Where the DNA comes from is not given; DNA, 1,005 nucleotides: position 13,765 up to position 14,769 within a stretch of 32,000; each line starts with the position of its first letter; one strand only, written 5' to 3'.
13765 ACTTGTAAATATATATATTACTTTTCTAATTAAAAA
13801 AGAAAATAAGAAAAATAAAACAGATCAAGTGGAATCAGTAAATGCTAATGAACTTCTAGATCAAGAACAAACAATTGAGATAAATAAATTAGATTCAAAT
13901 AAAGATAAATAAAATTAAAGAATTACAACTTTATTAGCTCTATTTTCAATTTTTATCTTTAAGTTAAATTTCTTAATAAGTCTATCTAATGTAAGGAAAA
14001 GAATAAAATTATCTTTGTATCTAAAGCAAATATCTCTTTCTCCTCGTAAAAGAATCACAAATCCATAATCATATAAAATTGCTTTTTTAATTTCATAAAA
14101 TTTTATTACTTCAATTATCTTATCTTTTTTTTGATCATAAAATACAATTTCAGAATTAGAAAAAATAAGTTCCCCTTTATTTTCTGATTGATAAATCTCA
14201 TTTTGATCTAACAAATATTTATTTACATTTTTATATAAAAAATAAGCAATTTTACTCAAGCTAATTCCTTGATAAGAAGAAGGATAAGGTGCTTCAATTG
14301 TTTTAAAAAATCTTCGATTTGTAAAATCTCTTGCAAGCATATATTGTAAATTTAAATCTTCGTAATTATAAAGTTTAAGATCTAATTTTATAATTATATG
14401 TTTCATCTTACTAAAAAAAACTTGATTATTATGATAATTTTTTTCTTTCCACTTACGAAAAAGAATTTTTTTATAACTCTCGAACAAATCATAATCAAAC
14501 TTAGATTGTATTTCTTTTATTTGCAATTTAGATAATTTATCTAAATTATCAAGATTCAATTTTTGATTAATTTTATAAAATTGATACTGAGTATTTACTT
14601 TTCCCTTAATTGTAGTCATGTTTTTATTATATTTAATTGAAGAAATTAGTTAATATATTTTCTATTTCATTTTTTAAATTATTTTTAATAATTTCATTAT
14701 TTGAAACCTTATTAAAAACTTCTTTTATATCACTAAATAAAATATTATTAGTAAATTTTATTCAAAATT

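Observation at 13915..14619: Unknown 234-aa gene translationally tied to the restriction gene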

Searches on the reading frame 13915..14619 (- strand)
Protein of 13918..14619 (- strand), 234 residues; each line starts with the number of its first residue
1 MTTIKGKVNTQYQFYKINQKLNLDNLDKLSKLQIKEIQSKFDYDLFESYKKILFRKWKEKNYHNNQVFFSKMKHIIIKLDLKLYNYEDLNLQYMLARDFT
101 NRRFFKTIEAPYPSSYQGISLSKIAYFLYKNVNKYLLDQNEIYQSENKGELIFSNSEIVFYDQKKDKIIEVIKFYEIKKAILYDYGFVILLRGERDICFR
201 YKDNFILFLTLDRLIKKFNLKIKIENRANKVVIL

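Call 6: search_protein_families(library=pfam, max_evalue=1, proteins=[window:13918-14619:-])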
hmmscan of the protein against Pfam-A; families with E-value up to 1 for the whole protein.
seq(234 aa): 1 family
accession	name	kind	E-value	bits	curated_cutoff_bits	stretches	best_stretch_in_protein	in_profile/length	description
PF14330.11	DUF4387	-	0.83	10.8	27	0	9-72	27-90/98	Domain of unknown function (DUF4387)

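Call 7: search_protein_families(library=ncbifam, max_evalue=1, proteins=[window:13918-14619:-])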
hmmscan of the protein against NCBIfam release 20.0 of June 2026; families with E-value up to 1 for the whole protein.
seq(234 aa): 0 families

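Call 8: search_protein_families(library=padloc, max_evalue=1, proteins=[window:13918-14619:-])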
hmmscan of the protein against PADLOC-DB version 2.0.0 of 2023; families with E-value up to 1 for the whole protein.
seq(234 aa): 0 families

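Call 9: search_protein_families(library=phrogs, max_evalue=1, proteins=[window:13918-14619:-])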
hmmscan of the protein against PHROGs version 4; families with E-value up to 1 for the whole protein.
seq(234 aa): 0 families

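Call 10: find_homologous_proteins(query=window:13918-14619:-, max_evalue=0.01)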
Query seq(234 aa) (234 aa): 4 proteins with E <= 0.01 among 440 candidates.
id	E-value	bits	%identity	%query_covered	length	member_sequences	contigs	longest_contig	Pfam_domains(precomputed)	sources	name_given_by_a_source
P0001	7.8e-141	485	99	100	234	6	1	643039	-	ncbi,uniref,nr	ncbi:hypothetical protein [Candidatus Hepatoplasma crinochetorum]|uniref:hypothetical protein n=1 Ta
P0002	1.7e-128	445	90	100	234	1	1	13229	-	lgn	-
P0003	1.9e-106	373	76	100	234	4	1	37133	-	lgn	-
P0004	1.3e-100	354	74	100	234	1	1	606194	-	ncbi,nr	ncbi:MAG: hypothetical protein HPPSJP_4500 [Candidatus Hepatoplasma scabrum]|nr:MAG: hypothetical pr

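Call 15: find_encoding_contigs(protein=P0004, flank=10000, max_places=3)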
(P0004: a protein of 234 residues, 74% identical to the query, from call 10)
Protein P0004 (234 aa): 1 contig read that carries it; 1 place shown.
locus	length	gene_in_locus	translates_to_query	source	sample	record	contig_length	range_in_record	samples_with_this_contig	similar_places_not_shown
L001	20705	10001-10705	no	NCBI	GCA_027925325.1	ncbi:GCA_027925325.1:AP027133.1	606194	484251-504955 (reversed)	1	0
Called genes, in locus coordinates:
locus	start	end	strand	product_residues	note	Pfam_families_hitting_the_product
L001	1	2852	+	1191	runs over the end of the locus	PF04563:RNA_pol_Rpb2_1, PF04561:RNA_pol_Rpb2_2, PF04565:RNA_pol_Rpb2_3, PF10385:RNA_pol_Rpb2_45, PF00562:RNA_pol_Rpb2_6, PF04560:RNA_pol_Rpb2_7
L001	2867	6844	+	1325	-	PF04997:RNA_pol_Rpb1_1, PF00623:RNA_pol_Rpb1_2, PF04983:RNA_pol_Rpb1_3, PF05000:RNA_pol_Rpb1_4, PF04998:RNA_pol_Rpb1_5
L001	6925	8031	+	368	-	PF01555:N6_N4_Mtase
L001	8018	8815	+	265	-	PF09520:HinfI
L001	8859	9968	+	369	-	-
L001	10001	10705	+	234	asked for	-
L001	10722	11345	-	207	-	-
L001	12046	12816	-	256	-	PF01061:ABC2_membrane, PF12698:ABC2_membrane_3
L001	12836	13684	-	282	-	PF12698:ABC2_membrane_3 (weak)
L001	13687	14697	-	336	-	PF12949:HeH (weak), PF13304:AAA_21 (faint), PF02463:SMC_N, PF00005:ABC_tran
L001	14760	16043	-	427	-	PF00342:PGI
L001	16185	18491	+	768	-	-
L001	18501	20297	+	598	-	-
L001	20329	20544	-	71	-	PF00830:Ribosomal_L28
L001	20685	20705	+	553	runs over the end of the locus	PF02734:Dak2, PF21645:FakA-like_M, PF13684:FakA-like_C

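Call 16: find_encoding_contigs(protein=P0003, flank=10000, max_places=3)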
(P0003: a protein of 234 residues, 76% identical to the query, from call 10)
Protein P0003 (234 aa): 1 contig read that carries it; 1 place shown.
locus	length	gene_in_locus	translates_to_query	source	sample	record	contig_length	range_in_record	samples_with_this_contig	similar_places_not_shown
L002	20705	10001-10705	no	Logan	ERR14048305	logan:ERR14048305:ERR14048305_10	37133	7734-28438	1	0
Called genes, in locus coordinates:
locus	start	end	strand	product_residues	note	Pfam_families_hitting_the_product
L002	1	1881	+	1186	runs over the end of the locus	PF04561:RNA_pol_Rpb2_2, PF04563:RNA_pol_Rpb2_1 (weak), PF04565:RNA_pol_Rpb2_3, PF10385:RNA_pol_Rpb2_45, PF00562:RNA_pol_Rpb2_6, PF04560:RNA_pol_Rpb2_7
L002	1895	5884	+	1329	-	PF04997:RNA_pol_Rpb1_1, PF00623:RNA_pol_Rpb1_2, PF04983:RNA_pol_Rpb1_3, PF05000:RNA_pol_Rpb1_4, PF04998:RNA_pol_Rpb1_5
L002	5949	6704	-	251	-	PF01844:HNH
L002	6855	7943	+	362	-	PF01555:N6_N4_Mtase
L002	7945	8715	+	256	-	PF09520:HinfI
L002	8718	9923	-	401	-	PF03235:GmrSD_N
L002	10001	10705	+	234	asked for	-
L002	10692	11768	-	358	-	PF00520:Ion_trans, PF07885:Ion_trans_2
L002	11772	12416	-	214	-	-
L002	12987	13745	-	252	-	PF01061:ABC2_membrane, PF12698:ABC2_membrane_3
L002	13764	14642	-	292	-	-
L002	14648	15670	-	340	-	PF02463:SMC_N (weak), PF00005:ABC_tran, PF13304:AAA_21 (faint)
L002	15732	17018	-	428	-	PF00342:PGI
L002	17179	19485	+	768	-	-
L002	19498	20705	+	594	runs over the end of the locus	-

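Call 17: find_encoding_contigs(protein=P0002, flank=10000, max_places=3)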
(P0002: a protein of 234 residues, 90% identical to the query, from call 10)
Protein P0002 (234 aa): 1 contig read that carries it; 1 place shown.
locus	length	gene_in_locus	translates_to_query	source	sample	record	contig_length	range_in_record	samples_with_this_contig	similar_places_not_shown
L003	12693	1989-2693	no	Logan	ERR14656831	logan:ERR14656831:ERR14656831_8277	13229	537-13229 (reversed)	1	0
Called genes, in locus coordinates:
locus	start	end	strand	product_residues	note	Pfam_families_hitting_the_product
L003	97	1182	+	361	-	PF01555:N6_N4_Mtase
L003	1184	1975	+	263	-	PF09520:HinfI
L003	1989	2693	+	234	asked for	-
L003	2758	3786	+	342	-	-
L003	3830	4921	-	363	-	PF00520:Ion_trans, PF07885:Ion_trans_2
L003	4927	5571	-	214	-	-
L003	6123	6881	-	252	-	PF01061:ABC2_membrane, PF12698:ABC2_membrane_3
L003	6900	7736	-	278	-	-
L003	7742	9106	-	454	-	PF13304:AAA_21 (faint), PF02463:SMC_N (weak), PF00005:ABC_tran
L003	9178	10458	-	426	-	PF00342:PGI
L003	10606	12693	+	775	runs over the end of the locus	-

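Call 18: find_encoding_contigs(protein=P0001, flank=10000, max_places=3)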
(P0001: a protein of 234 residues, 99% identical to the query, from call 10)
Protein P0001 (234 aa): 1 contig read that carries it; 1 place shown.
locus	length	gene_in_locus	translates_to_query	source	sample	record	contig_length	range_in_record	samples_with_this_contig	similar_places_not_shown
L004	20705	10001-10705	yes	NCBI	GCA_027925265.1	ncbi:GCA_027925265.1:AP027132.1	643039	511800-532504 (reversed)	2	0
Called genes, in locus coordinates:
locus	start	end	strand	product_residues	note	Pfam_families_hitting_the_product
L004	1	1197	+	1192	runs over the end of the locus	PF04563:RNA_pol_Rpb2_1, PF04561:RNA_pol_Rpb2_2 (weak), PF04565:RNA_pol_Rpb2_3, PF10385:RNA_pol_Rpb2_45, PF00562:RNA_pol_Rpb2_6, PF04560:RNA_pol_Rpb2_7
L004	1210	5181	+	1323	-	PF04997:RNA_pol_Rpb1_1, PF00623:RNA_pol_Rpb1_2, PF04983:RNA_pol_Rpb1_3, PF05000:RNA_pol_Rpb1_4, PF04998:RNA_pol_Rpb1_5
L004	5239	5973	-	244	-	PF01844:HNH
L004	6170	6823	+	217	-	-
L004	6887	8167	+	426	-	-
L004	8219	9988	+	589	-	PF00145:DNA_methylase, PF01170:UPF0020 (faint), PF03602:Cons_hypoth95 (faint), PF09445:Methyltransf_15 (weak), PF01555:N6_N4_Mtase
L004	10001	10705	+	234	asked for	-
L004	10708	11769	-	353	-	PF00520:Ion_trans, PF07885:Ion_trans_2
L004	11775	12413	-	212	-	-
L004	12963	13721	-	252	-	PF01061:ABC2_membrane, PF12698:ABC2_membrane_3 (weak)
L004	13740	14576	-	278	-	-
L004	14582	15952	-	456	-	PF12949:HeH (weak), PF13304:AAA_21 (faint), PF02463:SMC_N, PF00005:ABC_tran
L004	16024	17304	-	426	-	PF00342:PGI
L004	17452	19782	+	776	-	-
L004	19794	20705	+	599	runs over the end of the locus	-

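Call 21: predict_structure(alignment_id=A1)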
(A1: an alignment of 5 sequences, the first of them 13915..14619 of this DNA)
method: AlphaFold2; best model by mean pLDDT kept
length: 234 residues; sequences in the alignment: 5
mean_pLDDT: 47.1   pTM: 0.37
mean pLDDT of the five models: 47.1, 45.2, 44.8, 41.3, 39.2
residues with pLDDT >= 90: 0; 70-90: 42; 50-70: 41; < 50: 151
segments of 3 or more residues with pLDDT < 50: 1-31, 33-148, 231-234
pLDDT, mean of each block of 10 residues (from residue 1): 26 29 39 46 40 39 40 37 30 33 26 30 36 34 38 68 66 82 68 67 61 77 74 36
secondary structure, 60 per line:
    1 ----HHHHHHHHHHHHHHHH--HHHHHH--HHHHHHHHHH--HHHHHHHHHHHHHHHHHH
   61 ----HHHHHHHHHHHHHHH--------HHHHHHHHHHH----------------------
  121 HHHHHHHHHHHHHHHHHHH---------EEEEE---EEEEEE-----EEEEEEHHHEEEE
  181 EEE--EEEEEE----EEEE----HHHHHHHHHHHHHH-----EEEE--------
elements in order: H5-20 H23-28 H31-40 H43-60 H65-79 H88-98 H121-139 E149-153 E157-162 E168-173 E177-183 E186-191 E196-199 H204-217 E223-226

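Call 22: search_protein_representatives(alignment_id=A1)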
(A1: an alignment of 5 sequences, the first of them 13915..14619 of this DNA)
Query: 5 sequences, 234 profile positions. Proteins with E-value up to 0.001 (for the whole library): 33; up to 1e-10: 22; up to 1e-30: 1. The best 33 are listed.
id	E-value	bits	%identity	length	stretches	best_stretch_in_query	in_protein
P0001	9.4e-138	473.6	-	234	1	1-234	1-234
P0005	7.7e-27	110.6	-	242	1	16-228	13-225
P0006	3.9e-26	108.3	-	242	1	13-226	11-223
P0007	3.9e-25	105.0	-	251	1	17-220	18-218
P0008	3.0e-23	98.9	-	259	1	14-214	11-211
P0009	1.1e-22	97.0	-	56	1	1-56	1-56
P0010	8.1e-22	94.2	-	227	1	14-174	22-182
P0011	4.1e-21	91.9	-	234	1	18-232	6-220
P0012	2.3e-20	89.4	-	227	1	9-220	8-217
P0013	2.7e-19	85.9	-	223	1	19-217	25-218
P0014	4.8e-19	85.1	-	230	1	18-223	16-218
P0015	2.1e-18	83.0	-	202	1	65-215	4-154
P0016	3.1e-17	79.2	-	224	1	17-223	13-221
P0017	3.3e-17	79.1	-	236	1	16-221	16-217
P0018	2.2e-16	76.4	-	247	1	7-230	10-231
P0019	2.6e-16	76.1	-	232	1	7-223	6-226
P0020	4.0e-15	72.3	-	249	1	16-229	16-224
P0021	4.2e-15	72.2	-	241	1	7-217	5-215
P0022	5.6e-15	71.8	-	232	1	17-227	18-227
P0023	5.1e-14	68.7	-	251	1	13-223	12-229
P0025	9.1e-12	61.3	-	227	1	17-216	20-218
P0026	2.0e-10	56.9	-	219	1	18-217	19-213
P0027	2.4e-10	56.6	-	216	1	11-219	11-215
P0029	1.7e-08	50.6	-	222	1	15-227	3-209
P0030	3.2e-07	46.4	-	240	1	4-223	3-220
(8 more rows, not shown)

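Call 26: fold_search(model_id=the predicted structure, library=pdb)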
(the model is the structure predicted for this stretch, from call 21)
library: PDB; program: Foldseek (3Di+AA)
matches with E <= 10: 1116; with E <= 0.001: 0
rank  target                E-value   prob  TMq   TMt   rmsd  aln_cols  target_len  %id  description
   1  9eh2_y                1.4e-03  1.00  0.29  0.17   6.2        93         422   17  RNA polymerase II-DSIF-SPT6-PAF1c-TFIIS-IWS1-SETD2-FACT nucleosome upstream (released 2024-12-18)
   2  2gcj_A                3.5e-03  1.00  0.24  0.25   3.5        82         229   21  Crystal Structure of the Pob3 middle domain (released 2006-05-23)
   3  7d3f_A                3.9e-03  1.00  0.28  0.05   3.5        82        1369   10  Cryo-EM structure of human DUOX1-DUOXA1 in high-calcium state (released 2020-12-09)
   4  7yis                  4.2e-03  1.00  0.28  0.61   2.2        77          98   19  Crystal structure of N-terminal PH domain of ARAP3 protein in complex with inositol 1,3,4,5-tetrakisphosphate (released 2023-05-03)
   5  3g9w_A                4.2e-03  1.00  0.29  0.31  14.2       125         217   13  Crystal Structure of Talin2 F2-F3 in Complex with the Integrin Beta1D Cytoplasmic Tail (released 2009-10-20)
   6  2gcj_B                4.2e-03  1.00  0.24  0.25   3.6        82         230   21  Crystal Structure of the Pob3 middle domain (released 2006-05-23)
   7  2mwn_MODEL_1_B        4.8e-03  1.00  0.27  0.62   2.0        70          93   11  Talin-F3 / RIAM N-terminal Peptide complex (released 2014-12-17)
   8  7yir                  5.1e-03  1.00  0.27  0.60   2.3        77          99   19  Crystal structure of N-terminal PH domain of ARAP3 protein from human (released 2023-05-03)
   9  4wj7_A                5.4e-03  1.00  0.27  0.42   7.0       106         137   13  CCM2 PTB domain in complex with KRIT1 NPxY/F3 (released 2014-12-24)
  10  8t0d                  5.7e-03  1.00  0.29  0.18  14.5       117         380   12  Crystal structure of integrin beta-2 tail bound to the FERM-folded talin head domain with E269A/Y270A/K306Q triple mutat (released 2024-07-03)
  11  8vdr                  5.7e-03  0.89  0.24  0.04  16.3       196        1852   13  Cryogenic electron microscopy model of full-length talin without R12 and FABD (released 2024-10-02)
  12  6l1r                  6.5e-03  1.00  0.28  0.59   3.3        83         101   18  Crystal structure of N-terminal domain of human SSRP1 (released 2020-09-30)
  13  5umr                  6.5e-03  1.00  0.26  0.55   3.7        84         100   19  Crystal structure of N-terminal domain of human FACT complex subunit SSRP1 (released 2018-01-31)
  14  9pvg_D                6.5e-03  1.00  0.27  0.43   7.1       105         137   11  Co-crystal structure of two CCM2 PTB domains bound to a KRIT1 peptide encompassing NPxF2 and NPxF3 (released 2026-01-28)
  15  8fso                  6.9e-03  1.00  0.29  0.18  14.7       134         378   12  Crystal structure of integrin beta-6 tail bound to the FERM-folded talin head domain (released 2024-10-16)
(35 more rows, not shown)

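Call 27: find_homologous_proteins(query=A2, max_evalue=0.001)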
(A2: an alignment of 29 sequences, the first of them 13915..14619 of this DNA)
Query A2 (29 sequences) (234 aa, profile of the alignment): 7 proteins with E <= 0.001 among 3833 candidates.
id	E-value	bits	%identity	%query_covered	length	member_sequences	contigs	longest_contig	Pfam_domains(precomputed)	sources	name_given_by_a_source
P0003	4.1e-72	260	76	100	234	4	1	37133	-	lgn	-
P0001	8.5e-70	253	99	100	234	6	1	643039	-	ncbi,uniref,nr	ncbi:hypothetical protein [Candidatus Hepatoplasma crinochetorum]|uniref:hypothetical protein n=1 Ta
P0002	1.9e-69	251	90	100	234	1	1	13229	-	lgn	-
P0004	2.7e-69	251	74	100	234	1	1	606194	-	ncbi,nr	ncbi:MAG: hypothetical protein HPPSJP_4500 [Candidatus Hepatoplasma scabrum]|nr:MAG: hypothetical pr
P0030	3.7e-50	188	26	95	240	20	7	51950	-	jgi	jgi:hypothetical protein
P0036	2.3e-39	153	27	82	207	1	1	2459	-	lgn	-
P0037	7.1e-33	132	22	95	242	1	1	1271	-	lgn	-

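Call 29: find_encoding_contigs(protein=P0030, flank=8000, max_places=6)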
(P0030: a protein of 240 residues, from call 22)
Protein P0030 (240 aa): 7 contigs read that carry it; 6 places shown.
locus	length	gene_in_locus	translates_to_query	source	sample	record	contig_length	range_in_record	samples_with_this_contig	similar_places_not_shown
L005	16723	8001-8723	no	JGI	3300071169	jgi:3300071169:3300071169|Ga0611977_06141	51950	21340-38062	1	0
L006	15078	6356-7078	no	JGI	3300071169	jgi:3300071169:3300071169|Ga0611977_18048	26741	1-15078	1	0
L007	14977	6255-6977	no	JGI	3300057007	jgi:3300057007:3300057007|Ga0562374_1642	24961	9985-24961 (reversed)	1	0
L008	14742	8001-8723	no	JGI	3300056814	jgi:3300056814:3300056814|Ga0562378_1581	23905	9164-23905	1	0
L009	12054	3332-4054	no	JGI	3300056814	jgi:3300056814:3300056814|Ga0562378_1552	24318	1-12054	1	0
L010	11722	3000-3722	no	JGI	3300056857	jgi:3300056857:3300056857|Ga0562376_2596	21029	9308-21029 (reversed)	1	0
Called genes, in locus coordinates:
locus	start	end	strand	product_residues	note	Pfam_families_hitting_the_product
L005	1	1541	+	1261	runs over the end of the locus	PF01443:Viral_helicase1 (faint), PF05970:PIF1 (faint), PF13086:AAA_11, PF13245:AAA_19 (weak), PF13604:AAA_30, PF13086:AAA_11, PF13087:AAA_12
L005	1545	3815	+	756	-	-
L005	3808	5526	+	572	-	PF00158:Sigma54_activat (weak), PF07724:AAA_2, PF00004:AAA (weak), PF07728:AAA_5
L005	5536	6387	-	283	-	PF00763:THF_DHG_CYH, PF02882:THF_DHG_CYH_C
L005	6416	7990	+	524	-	PF01268:FTHFS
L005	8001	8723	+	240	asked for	-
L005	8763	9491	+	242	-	PF01182:Glucosamine_iso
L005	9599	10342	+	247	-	PF00121:TIM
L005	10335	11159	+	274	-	PF00702:Hydrolase, PF05116:S6PP (faint), PF08282:Hydrolase_3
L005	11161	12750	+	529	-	PF01676:Metalloenzyme, PF06415:iPGM_N, PF01663:Phosphodiest (weak)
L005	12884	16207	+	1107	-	PF02687:FtsX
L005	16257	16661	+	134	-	PF02367:TsaE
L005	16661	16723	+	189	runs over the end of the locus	PF00814:TsaD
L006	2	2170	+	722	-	?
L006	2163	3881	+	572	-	PF00158:Sigma54_activat (weak), PF07724:AAA_2, PF00004:AAA (weak), PF07728:AAA_5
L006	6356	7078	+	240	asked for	-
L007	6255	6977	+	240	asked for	-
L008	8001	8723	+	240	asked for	-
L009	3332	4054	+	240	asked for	-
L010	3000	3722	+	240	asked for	-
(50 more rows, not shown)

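Call 30: list_cluster_members(proteins=[P0005, P0006, P0007, P0008, P0011, P0012, P0013, P0014, P0016, P0017])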
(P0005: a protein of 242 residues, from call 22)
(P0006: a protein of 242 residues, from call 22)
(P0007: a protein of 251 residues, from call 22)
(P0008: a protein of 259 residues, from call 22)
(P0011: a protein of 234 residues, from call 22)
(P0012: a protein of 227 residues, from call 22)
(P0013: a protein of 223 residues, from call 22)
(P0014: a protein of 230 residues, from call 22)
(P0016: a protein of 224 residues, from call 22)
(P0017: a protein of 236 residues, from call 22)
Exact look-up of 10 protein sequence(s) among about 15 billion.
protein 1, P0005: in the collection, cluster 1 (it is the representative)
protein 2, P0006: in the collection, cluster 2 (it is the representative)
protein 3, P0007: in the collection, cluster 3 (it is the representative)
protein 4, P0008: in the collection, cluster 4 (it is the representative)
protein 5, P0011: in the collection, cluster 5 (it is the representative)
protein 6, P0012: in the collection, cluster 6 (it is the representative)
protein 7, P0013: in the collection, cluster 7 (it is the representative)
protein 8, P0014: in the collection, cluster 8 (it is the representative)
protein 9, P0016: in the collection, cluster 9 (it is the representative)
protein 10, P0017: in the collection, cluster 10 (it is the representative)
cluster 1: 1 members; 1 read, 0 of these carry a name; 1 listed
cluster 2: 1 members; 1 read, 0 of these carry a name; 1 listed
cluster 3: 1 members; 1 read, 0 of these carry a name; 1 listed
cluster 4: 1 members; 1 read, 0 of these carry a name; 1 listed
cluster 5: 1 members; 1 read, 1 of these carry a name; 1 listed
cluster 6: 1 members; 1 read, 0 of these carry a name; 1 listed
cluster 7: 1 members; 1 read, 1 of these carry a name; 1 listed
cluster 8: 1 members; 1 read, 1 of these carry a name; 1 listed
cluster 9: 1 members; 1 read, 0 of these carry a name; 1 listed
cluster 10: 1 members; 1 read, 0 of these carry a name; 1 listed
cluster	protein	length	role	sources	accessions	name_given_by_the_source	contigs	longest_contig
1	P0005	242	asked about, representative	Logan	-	-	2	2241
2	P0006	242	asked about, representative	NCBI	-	-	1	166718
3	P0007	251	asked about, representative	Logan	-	-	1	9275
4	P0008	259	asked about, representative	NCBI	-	-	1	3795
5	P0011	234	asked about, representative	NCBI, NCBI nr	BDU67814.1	MAG: hypothetical protein TYPL_4670 [Candidatus Tyloplasma litorale] | MAG: hypothetical protein TYPL_4670 [Mycoplasmatales bacterium]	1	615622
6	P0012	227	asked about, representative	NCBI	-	-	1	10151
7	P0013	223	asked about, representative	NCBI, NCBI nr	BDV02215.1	MAG: hypothetical protein HPAVJP_1040 [Candidatus Hepatoplasma vulgare] | MAG: hypothetical protein HPAVJP_1040 [Candidatus Hepatoplasma sp.]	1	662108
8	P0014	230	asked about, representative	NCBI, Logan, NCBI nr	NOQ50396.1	MAG: hypothetical protein GQ557_01860 [Mycoplasmataceae bacterium] | hypothetical protein [Mycoplasmataceae bacterium]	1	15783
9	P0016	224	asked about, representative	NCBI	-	-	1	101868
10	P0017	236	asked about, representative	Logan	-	-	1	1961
